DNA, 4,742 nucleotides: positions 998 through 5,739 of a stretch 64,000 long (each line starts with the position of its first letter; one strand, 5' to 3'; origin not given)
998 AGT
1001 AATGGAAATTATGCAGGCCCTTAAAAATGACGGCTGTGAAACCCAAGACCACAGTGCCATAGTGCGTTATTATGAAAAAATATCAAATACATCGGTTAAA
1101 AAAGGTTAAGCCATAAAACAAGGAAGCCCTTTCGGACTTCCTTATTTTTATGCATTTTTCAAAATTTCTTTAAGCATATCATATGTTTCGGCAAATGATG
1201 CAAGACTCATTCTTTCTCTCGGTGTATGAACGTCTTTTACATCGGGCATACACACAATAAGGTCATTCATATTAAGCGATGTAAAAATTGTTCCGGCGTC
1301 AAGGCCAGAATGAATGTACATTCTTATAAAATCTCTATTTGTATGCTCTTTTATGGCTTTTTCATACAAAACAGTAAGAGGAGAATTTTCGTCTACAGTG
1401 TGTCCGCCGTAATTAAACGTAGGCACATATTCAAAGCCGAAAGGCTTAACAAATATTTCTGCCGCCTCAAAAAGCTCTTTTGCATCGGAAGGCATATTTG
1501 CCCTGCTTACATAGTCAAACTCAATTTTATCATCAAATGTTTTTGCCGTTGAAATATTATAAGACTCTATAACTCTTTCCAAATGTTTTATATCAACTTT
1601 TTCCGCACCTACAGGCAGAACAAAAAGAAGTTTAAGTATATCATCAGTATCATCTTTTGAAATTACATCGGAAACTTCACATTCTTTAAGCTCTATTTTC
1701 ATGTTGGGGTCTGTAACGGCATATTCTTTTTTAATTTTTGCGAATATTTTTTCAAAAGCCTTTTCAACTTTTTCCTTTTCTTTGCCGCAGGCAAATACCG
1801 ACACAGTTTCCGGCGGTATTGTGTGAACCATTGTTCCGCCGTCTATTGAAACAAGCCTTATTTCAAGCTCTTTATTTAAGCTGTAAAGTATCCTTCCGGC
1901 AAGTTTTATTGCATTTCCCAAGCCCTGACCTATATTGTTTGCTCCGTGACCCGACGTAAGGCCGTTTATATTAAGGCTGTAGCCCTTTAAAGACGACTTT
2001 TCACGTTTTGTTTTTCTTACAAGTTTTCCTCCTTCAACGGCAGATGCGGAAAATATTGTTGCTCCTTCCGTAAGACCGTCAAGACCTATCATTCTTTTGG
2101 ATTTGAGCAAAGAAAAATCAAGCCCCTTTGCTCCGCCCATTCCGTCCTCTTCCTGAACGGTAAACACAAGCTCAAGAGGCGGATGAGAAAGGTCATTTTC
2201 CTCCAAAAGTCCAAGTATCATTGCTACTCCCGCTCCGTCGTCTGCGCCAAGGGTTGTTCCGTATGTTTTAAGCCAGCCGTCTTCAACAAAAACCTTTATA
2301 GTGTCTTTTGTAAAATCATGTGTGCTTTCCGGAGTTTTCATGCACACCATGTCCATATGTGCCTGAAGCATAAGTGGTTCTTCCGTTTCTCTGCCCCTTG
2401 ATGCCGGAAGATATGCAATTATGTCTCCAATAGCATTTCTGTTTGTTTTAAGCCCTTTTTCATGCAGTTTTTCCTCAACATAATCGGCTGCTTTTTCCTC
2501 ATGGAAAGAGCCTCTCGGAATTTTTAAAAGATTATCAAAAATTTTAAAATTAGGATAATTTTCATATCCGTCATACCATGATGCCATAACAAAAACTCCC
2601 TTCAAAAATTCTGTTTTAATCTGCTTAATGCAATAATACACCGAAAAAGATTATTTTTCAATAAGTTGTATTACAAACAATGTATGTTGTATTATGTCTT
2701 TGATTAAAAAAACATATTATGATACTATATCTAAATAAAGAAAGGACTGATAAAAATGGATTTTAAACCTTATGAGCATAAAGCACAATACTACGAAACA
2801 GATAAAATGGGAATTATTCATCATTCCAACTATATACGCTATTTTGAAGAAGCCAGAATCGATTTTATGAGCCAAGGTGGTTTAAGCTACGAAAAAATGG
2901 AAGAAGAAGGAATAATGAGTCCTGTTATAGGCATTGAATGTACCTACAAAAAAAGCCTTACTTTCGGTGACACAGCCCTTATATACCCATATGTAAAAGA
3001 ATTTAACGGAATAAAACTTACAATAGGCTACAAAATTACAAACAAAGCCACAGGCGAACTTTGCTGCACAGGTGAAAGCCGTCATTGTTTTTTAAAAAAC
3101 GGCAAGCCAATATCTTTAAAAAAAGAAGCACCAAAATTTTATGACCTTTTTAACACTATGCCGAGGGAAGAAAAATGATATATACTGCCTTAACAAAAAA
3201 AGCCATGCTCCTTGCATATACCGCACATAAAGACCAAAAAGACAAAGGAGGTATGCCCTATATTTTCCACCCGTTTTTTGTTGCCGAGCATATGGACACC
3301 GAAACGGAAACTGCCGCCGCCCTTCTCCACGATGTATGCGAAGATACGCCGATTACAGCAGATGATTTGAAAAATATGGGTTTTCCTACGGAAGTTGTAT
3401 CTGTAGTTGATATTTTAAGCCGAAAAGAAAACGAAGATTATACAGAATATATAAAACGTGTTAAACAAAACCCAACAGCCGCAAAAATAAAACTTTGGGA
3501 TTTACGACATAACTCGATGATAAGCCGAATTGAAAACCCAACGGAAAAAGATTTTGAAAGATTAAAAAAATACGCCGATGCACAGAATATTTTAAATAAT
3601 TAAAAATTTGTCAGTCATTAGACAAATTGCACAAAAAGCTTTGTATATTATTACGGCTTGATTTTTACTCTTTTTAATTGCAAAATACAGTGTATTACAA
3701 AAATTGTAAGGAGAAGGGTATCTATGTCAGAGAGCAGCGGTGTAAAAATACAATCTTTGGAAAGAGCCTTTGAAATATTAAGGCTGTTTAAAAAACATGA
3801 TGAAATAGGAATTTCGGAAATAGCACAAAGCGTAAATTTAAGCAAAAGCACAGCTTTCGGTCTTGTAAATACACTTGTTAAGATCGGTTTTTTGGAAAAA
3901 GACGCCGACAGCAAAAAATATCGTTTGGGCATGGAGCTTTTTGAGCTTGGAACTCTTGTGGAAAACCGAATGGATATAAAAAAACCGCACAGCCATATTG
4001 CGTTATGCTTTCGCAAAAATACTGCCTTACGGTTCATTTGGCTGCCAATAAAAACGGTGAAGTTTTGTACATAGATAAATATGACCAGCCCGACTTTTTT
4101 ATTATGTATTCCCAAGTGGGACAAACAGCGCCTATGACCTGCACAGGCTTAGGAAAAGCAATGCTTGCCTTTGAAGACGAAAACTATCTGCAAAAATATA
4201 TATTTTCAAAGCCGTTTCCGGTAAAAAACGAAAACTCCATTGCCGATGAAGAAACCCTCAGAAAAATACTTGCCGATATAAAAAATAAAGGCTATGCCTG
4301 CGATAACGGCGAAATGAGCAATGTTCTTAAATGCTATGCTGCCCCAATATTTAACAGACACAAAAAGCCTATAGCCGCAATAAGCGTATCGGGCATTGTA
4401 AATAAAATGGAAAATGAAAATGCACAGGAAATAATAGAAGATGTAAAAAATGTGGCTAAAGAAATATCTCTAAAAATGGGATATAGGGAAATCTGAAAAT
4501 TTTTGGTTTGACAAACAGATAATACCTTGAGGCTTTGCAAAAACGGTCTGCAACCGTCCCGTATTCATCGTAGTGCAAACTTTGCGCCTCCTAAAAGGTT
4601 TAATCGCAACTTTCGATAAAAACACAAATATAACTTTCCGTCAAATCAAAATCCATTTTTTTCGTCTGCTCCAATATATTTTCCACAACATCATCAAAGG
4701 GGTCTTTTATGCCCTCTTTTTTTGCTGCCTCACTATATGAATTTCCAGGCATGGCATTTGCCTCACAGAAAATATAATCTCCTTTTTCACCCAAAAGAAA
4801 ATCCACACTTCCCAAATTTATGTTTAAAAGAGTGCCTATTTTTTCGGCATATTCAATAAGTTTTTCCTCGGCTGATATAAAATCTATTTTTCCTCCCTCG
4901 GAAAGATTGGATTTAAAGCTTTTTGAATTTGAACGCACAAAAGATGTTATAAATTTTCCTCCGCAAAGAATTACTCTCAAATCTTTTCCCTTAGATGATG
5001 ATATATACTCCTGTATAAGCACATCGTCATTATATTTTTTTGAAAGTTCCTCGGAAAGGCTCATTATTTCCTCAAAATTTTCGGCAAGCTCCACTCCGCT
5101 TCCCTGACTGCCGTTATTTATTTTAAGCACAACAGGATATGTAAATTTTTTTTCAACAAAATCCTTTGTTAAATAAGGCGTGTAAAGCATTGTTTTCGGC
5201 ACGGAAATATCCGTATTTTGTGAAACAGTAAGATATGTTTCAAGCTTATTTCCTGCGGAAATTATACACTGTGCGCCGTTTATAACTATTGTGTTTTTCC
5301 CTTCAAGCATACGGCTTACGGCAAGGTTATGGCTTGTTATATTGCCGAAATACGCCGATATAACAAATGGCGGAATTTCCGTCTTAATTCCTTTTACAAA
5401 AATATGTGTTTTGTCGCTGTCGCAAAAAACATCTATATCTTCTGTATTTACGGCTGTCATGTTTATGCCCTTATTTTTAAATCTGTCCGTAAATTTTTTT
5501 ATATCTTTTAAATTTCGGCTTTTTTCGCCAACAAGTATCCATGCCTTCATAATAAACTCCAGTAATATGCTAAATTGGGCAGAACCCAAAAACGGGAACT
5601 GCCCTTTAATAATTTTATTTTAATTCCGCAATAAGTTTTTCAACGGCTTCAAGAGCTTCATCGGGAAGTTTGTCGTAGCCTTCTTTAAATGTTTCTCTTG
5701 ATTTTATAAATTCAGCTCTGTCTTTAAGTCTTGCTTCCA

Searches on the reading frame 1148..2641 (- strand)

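Call 73: search_protein_families(library=pfam, proteins=[window:1148-2641:-], max_evalue=0.00001)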
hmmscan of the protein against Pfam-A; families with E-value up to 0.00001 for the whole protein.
window:1148-2641:- (497 aa): 3 families
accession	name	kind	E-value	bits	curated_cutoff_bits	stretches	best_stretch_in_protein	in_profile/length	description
PF01546.33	Peptidase_M20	-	2e-11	44.6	24.6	1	91-495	1-205/206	Peptidase family M20/M25/M40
PF07687.19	M20_dimer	-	3.8e-08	33.7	21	1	221-308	9-104/107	Peptidase dimerisation domain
PF05343.19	Peptidase_M42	-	3.5e-06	26.7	23.2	0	134-192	134-193/292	M42 glutamyl aminopeptidase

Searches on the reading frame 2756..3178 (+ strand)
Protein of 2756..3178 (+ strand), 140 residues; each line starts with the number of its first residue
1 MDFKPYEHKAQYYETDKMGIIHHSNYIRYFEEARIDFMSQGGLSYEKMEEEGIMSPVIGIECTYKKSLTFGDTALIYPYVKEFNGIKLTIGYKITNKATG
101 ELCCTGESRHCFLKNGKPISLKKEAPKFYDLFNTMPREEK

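Call 73: search_protein_families(library=pfam, proteins=[window:2756-3178:+], max_evalue=0.00001)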
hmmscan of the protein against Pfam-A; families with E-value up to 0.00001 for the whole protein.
window:2756-3178:+ (140 aa): 2 families
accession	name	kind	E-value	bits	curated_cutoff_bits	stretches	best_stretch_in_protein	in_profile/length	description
PF13279.12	4HBT_2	-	3.5e-18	66.6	25.5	1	13-118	4-111/122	Thioesterase-like superfamily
PF03061.28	4HBT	-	3.6e-10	40.4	20.6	1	18-102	1-78/79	Thioesterase superfamily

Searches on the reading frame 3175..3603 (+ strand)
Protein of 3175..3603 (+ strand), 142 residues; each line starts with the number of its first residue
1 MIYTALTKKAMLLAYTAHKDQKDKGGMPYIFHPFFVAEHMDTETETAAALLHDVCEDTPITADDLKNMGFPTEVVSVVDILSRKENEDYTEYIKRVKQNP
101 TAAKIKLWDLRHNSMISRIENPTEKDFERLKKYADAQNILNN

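Call 73: search_protein_families(library=pfam, proteins=[window:3175-3603:+], max_evalue=0.00001)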
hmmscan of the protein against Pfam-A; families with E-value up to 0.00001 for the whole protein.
window:3175-3603:+ (142 aa): 1 family
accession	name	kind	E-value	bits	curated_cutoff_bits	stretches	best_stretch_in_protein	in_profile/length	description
PF13328.12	HD_4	-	3.5e-07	30.5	27.2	1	10-96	1-85/156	HD domain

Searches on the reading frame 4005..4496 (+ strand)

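Call 73: search_protein_families(library=pfam, proteins=[window:4005-4496:+], max_evalue=0.00001)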
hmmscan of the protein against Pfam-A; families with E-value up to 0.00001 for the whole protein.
window:4005-4496:+ (163 aa): 1 family
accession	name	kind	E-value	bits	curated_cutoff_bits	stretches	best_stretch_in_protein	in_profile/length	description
PF01614.24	IclR_C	-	3.1e-36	125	24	1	2-155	20-173/174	Bacterial transcriptional regulator IclR C-terminal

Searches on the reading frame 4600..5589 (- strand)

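Call 73: search_protein_families(library=pfam, proteins=[window:4600-5589:-], max_evalue=0.00001)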
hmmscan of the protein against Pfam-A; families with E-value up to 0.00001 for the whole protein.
window:4600-5589:- (329 aa): 4 families
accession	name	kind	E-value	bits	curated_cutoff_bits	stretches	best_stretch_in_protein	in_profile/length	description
PF08443.16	RimK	-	9.7e-26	91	21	1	115-289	4-175/188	RimK-like ATP-grasp domain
PF02955.21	GSH-S_ATP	-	8.7e-11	42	23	1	142-256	25-140/175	Prokaryotic glutathione synthetase, ATP-grasp domain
PF07478.18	Dala_Dala_lig_C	-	5.7e-09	36.2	24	0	241-307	135-204/204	D-ala D-ala ligase C-terminus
PF18030.7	Rimk_N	-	8.6e-06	26.4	26.4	0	15-109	2-94/94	RimK PreATP-grasp domain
